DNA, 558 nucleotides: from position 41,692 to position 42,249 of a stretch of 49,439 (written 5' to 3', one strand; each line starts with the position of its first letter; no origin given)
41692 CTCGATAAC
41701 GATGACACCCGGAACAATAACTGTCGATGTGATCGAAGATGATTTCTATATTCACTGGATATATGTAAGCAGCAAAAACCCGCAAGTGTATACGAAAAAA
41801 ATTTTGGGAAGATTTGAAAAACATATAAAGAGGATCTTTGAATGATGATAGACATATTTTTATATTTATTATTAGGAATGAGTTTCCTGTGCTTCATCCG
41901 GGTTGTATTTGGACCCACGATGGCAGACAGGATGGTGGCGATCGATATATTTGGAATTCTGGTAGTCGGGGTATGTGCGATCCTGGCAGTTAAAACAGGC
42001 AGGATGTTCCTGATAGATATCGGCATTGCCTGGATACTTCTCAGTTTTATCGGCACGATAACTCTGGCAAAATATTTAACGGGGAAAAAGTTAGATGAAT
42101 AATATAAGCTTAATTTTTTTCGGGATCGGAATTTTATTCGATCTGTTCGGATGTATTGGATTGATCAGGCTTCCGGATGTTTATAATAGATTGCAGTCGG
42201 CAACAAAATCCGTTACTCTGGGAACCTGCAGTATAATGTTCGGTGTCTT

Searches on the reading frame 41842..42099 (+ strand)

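Call 11: search_protein_families(library=pfam, proteins=[window:41842-42099:+], max_evalue=0.00001)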
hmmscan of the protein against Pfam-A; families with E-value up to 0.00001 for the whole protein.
window:41842-42099:+ (86 aa): 1 family
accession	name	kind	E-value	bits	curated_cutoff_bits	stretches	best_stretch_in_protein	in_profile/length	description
PF04066.18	MrpF_PhaF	-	4.5e-14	53.1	23.3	1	28-79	1-52/53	Multiple resistance and pH regulation protein F (MrpF / PhaF)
